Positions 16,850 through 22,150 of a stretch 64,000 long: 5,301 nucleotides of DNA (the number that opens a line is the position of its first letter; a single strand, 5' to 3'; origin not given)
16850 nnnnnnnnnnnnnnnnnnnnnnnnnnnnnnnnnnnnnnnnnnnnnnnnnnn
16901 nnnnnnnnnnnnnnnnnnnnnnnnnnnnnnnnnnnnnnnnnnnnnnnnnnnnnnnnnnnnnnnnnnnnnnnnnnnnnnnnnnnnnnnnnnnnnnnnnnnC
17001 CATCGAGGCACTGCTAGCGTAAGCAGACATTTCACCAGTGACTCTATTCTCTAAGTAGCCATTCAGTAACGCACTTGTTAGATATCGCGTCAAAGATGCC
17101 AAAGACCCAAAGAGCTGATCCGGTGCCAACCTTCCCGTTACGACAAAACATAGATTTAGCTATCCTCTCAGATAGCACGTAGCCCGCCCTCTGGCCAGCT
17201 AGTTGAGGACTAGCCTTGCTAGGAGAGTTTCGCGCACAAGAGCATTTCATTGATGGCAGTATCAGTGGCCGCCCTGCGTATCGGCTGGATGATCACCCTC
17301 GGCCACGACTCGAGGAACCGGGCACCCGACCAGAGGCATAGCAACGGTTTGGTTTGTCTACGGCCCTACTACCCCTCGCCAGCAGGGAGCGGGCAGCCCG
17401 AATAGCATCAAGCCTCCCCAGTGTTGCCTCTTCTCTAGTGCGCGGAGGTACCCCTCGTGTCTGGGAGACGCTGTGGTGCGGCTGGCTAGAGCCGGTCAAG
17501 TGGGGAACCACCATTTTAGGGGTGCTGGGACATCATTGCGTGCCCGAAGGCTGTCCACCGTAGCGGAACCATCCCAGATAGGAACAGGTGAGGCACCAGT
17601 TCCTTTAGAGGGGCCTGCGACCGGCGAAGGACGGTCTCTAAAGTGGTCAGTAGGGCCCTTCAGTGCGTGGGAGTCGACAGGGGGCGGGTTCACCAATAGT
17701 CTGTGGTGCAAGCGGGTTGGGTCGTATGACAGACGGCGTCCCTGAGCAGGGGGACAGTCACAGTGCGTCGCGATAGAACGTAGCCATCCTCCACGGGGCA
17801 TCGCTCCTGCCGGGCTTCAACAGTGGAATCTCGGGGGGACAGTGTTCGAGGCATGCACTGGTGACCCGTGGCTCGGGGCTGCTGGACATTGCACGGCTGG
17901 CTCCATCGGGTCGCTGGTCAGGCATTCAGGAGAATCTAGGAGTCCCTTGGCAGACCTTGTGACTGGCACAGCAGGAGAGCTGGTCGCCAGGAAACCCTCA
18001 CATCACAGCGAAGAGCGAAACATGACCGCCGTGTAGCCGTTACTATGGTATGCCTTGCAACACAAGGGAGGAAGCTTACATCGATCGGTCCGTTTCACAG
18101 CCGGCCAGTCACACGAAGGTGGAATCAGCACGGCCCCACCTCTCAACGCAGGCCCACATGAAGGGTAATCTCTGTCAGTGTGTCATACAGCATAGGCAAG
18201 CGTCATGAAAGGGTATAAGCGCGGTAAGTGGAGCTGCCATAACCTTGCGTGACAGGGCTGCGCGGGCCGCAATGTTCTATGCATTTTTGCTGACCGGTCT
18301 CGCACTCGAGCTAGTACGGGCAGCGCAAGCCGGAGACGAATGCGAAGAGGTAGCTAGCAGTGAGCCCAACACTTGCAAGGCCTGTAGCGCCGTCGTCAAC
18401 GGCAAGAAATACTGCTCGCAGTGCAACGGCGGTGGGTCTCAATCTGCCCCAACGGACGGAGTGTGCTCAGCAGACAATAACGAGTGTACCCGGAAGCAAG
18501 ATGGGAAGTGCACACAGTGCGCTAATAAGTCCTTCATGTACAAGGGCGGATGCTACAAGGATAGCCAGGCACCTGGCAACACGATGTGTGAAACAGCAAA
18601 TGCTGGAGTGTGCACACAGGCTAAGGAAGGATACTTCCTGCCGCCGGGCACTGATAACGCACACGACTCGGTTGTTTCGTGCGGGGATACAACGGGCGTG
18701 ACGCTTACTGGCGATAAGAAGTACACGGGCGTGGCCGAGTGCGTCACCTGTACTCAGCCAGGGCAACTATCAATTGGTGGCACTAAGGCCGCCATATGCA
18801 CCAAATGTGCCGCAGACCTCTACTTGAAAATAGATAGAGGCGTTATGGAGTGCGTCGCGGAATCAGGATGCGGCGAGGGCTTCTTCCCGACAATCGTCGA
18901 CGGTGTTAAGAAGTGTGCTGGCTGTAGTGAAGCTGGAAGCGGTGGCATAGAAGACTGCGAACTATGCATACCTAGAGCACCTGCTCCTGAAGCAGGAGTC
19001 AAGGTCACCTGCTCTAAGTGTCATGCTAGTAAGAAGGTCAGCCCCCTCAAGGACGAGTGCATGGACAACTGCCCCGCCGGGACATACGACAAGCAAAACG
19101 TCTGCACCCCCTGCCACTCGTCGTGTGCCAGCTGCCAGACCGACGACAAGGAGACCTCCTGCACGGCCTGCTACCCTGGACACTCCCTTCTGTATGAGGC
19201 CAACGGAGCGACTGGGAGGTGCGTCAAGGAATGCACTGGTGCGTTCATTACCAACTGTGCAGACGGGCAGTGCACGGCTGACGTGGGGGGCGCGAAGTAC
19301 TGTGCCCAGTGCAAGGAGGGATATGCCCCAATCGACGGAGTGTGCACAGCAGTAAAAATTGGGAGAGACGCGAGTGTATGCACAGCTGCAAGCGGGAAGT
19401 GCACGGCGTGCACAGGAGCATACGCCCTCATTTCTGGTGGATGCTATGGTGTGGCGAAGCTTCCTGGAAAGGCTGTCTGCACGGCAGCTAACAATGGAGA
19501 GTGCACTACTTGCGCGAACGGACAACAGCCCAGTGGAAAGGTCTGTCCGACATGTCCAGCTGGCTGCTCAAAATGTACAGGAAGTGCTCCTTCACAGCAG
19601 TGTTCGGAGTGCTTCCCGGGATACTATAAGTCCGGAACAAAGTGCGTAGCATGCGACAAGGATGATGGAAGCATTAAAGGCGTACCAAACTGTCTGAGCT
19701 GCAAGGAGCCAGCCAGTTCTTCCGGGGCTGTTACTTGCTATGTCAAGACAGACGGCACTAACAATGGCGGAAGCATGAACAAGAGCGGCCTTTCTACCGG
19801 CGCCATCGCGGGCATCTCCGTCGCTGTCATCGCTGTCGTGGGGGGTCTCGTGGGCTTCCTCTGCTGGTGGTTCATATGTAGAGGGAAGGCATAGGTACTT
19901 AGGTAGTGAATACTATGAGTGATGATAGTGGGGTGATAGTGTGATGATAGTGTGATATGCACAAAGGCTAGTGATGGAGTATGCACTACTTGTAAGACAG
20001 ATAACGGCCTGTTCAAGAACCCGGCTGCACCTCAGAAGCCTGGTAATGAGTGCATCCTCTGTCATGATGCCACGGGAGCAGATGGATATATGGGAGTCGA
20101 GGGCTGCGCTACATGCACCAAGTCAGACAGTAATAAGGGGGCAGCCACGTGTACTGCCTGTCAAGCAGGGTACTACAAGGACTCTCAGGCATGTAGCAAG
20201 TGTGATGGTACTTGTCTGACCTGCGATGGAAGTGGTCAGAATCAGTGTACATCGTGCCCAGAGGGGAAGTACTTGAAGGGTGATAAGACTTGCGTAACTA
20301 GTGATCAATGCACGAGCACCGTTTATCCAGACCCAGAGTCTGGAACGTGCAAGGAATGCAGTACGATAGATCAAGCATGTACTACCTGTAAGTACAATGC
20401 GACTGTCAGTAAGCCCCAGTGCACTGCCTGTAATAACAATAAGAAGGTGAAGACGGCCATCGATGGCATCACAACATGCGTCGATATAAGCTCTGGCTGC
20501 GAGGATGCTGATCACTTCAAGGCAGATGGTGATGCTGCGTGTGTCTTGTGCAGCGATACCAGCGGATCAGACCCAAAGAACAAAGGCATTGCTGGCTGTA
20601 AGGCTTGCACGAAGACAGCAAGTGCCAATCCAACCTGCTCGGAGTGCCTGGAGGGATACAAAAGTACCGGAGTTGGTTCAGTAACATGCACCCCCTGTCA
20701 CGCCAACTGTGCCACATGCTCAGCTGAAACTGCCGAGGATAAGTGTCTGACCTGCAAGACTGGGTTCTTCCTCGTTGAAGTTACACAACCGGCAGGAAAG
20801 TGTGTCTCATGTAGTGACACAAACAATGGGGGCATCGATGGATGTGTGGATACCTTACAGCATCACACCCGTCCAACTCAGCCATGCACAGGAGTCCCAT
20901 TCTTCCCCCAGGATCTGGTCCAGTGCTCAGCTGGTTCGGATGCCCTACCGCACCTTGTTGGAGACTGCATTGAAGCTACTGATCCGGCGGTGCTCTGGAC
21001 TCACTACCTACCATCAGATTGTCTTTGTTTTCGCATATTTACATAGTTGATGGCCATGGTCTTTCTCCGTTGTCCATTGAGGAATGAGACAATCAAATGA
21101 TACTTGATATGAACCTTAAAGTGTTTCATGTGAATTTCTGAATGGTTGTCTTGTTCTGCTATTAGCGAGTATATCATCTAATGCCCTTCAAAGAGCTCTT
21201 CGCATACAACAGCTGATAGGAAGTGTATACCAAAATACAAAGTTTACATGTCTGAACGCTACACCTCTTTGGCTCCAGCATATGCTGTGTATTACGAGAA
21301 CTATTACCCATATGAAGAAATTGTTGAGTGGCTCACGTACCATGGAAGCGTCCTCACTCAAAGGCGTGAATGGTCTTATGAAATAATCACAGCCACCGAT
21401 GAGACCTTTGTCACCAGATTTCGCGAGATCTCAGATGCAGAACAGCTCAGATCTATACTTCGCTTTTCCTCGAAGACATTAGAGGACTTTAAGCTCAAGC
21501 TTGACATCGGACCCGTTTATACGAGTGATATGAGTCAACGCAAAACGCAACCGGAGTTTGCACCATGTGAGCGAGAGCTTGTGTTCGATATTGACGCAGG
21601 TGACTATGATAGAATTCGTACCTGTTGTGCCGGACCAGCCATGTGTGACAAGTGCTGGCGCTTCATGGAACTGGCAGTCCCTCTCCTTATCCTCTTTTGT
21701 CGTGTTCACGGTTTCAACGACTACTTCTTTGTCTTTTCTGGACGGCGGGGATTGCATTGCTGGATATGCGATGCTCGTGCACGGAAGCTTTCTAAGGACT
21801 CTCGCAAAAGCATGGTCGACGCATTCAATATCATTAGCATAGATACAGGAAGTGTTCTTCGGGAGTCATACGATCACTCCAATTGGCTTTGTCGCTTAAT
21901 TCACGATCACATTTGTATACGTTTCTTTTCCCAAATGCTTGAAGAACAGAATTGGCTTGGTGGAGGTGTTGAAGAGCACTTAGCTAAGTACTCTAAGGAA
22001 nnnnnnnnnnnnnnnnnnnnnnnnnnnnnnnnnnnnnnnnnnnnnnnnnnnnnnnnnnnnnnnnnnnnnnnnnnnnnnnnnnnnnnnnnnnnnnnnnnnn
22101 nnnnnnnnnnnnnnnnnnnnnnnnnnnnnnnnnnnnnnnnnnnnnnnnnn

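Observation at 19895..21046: Truncated VSP paralogue fused to the 3' UTR of VSP-3 through a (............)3 minisatellite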

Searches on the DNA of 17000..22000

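Call 50: search_rna_families(source=window, start=17000, end=22000, threshold=gathering)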
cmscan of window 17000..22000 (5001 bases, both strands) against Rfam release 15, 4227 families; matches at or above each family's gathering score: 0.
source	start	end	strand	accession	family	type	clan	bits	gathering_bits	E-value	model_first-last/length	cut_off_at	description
